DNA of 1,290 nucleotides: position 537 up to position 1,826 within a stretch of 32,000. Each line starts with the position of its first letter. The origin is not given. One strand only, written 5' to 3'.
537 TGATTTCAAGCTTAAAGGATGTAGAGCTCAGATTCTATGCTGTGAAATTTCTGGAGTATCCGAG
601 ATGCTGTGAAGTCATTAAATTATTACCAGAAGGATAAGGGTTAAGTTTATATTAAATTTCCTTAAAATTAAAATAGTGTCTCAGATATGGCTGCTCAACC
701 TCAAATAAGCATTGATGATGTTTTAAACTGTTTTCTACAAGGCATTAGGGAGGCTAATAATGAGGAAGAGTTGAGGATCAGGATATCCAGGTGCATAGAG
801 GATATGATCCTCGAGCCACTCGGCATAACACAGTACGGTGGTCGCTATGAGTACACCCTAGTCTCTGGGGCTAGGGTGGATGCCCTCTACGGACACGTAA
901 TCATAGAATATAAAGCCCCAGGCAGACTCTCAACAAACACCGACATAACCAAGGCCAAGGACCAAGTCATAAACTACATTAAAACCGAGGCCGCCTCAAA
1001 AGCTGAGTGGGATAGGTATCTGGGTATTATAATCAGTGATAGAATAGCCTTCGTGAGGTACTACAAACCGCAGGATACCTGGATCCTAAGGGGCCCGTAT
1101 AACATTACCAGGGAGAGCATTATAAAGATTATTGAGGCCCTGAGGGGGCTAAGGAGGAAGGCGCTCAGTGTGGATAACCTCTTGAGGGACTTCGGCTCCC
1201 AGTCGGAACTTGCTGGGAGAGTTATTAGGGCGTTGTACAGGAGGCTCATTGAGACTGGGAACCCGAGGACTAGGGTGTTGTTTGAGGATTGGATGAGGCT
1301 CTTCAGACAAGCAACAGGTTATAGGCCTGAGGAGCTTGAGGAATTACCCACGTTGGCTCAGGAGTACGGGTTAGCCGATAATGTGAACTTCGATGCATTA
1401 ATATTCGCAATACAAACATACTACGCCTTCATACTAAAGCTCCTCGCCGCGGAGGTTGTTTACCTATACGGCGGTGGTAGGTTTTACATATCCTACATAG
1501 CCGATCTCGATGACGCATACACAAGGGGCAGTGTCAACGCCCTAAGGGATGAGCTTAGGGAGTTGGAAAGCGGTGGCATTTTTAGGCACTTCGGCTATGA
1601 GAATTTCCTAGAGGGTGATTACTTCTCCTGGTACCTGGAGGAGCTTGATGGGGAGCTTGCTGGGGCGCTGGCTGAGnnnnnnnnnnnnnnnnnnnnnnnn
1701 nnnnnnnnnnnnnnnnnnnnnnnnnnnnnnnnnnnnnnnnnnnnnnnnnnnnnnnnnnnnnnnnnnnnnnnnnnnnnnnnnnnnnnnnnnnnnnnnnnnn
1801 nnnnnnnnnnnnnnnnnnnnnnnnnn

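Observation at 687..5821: Candidate minimal two-gene defence system: nuclease-bearing PglX/MmeI-like methyltransferase coupled to a BrxL-family ATPase, without PglZ or BrxA/B/C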

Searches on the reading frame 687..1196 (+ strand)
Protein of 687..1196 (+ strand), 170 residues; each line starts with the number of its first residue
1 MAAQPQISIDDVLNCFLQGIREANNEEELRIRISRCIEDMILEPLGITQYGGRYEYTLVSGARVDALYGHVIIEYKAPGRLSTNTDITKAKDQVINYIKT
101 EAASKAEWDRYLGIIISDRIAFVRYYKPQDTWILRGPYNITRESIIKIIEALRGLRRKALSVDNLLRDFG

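Call 94: search_protein_families(library=pfam, proteins=[window:687-1196:+], max_evalue=10)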
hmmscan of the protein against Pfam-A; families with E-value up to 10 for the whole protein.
window:687-1196:+ (170 aa): 0 families

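Call 96: search_solved_structures(query=A5, max_evalue=10, show_alignments=2)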
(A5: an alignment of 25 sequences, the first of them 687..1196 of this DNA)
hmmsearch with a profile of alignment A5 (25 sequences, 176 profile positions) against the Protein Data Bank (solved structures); distinct sequences matched with E-value up to 10: 5.
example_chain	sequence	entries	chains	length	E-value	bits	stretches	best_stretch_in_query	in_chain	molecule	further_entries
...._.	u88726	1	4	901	0.097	15.4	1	9-45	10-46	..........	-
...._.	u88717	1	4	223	0.26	14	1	9-46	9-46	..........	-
5wyh_B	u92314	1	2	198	0.27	14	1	10-46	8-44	Interaptin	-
5oh5_A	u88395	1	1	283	0.36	13.6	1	10-46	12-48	RidL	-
5oh6_A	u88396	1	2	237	0.48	13.2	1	11-46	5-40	Interaptin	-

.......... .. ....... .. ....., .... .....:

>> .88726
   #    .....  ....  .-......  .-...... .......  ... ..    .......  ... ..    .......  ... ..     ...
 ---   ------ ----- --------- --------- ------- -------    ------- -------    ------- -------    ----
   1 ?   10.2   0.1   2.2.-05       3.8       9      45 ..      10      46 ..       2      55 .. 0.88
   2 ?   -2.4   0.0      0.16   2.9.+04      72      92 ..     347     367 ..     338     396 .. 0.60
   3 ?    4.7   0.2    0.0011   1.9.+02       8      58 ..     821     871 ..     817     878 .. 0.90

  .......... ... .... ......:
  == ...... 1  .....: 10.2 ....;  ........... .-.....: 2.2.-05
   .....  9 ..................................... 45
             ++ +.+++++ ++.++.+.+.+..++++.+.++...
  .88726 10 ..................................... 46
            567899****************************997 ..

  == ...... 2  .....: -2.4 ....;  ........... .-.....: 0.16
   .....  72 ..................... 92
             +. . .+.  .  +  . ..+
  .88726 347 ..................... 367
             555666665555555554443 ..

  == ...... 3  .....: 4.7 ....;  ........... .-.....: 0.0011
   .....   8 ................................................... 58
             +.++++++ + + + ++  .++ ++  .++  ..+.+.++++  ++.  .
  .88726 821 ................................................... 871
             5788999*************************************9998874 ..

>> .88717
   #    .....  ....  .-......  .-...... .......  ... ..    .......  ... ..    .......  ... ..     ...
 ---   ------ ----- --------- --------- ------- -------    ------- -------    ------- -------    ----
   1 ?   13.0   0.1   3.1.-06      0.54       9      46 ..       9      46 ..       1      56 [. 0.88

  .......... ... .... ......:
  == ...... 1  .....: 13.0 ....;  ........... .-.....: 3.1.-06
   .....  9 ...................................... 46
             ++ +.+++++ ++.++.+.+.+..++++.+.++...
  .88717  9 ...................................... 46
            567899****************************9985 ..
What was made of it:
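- Tried and rejected: An N-terminal-only profile against the PDB gave only spurious coiled-coil hits (call 96).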

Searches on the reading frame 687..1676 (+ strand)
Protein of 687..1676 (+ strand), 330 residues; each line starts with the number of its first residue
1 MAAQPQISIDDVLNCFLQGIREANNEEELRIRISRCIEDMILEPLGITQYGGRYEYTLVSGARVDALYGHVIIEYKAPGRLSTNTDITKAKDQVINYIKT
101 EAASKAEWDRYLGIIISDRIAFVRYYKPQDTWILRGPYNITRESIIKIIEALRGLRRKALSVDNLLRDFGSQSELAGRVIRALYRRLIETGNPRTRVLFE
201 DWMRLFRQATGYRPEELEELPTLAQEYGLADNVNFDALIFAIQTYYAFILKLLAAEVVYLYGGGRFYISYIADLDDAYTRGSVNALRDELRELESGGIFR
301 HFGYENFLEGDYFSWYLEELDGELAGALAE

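Call 59: predict_structure(alignment_id=A3)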
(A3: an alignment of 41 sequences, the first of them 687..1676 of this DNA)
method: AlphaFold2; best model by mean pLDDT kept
length: 330 residues; sequences in the alignment: 41
mean_pLDDT: 81.2   pTM: 0.65
mean pLDDT of the five models: 81.2, 77.0, 73.9, 72.5, 67.2
residues with pLDDT >= 90: 87; 70-90: 184; 50-70: 48; < 50: 11
segments of 3 or more residues with pLDDT < 50: 1-4, 62-64
pLDDT, mean of each block of 10 residues (from residue 1): 60 91 85 87 73 56 56 72 86 90 84 88 88 89 81 69 82 91 94 92 93 90 90 92 91 77 58 76 86 79 60 84 85
secondary structure, 60 per line:
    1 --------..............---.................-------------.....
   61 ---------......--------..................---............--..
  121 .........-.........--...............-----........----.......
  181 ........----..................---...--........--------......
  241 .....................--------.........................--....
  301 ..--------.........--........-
elements in order: H9-22 H26-42 E56-60 E70-75 H84-101 H105-110 E111-116 E119-126 E131-139 H142-156 H162-169 H174-188 H193-210 H219-226 H235-261 H270-294 H297-302 H311-319 H322-329
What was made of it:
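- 687..1166 (+): N-terminal alpha/beta domain (residues ~1-160) with the putative PD-(D/E)XK active site E26, D65 (879-881), E74 (906-908), K76 (912-914). AF2 model pLDDT 81 with topology a-a-b-b-a-b-b-b-a (call 59).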

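Call 62: fold_search(model_id=the predicted structure, library=pdb)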
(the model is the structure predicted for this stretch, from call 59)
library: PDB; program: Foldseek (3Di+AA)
matches with E <= 10: 87; with E <= 0.001: 0
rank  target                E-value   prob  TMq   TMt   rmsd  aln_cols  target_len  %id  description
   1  5kew_E                2.0e-01  0.51  0.11  0.32  10.8       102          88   17  Vibrio parahaemolyticus VtrA/VtrC complex bound to the bile salt taurodeoxycholate (released 2016-07-20)
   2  5kew_A                3.9e-01  0.41  0.11  0.32  10.4       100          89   13  Vibrio parahaemolyticus VtrA/VtrC complex bound to the bile salt taurodeoxycholate (released 2016-07-20)
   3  6lbk_A                7.9e-01  0.06  0.12  0.12  23.8       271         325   10  Structure of rat GLD-2 (Terminal nucleotidyltransferase 2, TENT2) (released 2020-07-22)
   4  5jnb_B                7.9e-01  0.05  0.12  0.12  21.8       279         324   11  structure of GLD-2/RNP-8 complex (released 2016-06-22)
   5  3p01_A                1.1e+00  0.12  0.14  0.23  16.0       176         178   10  Crystal structure of two-component response regulator from Nostoc sp. PCC 7120 (released 2010-10-06)
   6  6lbj_A                1.2e+00  0.05  0.11  0.12  22.8       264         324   12  Structure of mouse GLD-2 (Terminal nucleotidyltransferase 2, TENT2) (released 2020-07-22)
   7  5w0m_A                1.5e+00  0.04  0.12  0.11  22.3       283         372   11  Structure of human TUT7 catalytic module (CM) in complex with U5 RNA (released 2017-06-28)
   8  7ncu_A                1.5e+00  0.04  0.10  0.13  19.3       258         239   10  Glutathione-S-transferase GliG mutant K127G in complex with oxidized glutathione (released 2021-05-12)
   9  8pj5_y                1.6e+00  0.03  0.11  0.08  23.2       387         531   11  Structure of human 48S translation initiation complex after eIF2 release prior 60S subunit joining (48S-5) (released 2024-08-14)
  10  7ejs_A                1.8e+00  0.08  0.09  0.23  14.3       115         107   14  Structure of ERH-2 bound to PICS-1 (released 2021-08-25)
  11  7ejs_B                2.0e+00  0.08  0.10  0.22  14.7       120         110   12  Structure of ERH-2 bound to PICS-1 (released 2021-08-25)
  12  3hj4_B                2.3e+00  0.03  0.14  0.13  23.2       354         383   11  Minor Editosome-Associated TUTase 1 (released 2010-05-12)
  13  3mkq_E                2.3e+00  0.03  0.09  0.05  27.3       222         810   11  Crystal structure of yeast alpha/betaprime-COP subcomplex of the COPI vesicular coat (released 2010-07-14)
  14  4zrl_A                2.4e+00  0.02  0.12  0.11  21.4       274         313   13  Structure of the non canonical Poly(A) polymerase complex GLD-2 - GLD-3 (released 2015-07-08)
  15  4zop_B                2.6e+00  0.04  0.13  0.17  32.4       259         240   11  Co-crystal Structure of Lipid Kinase PI3K alpha with a selective phosphatidylinositol-3 kinase alpha inhibitor (released 2016-05-18)
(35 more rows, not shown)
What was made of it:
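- Tried and rejected: Foldseek of the AF2 N-terminal model (residues 1-330) against the PDB gave nothing below E 0.2 (call 62).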
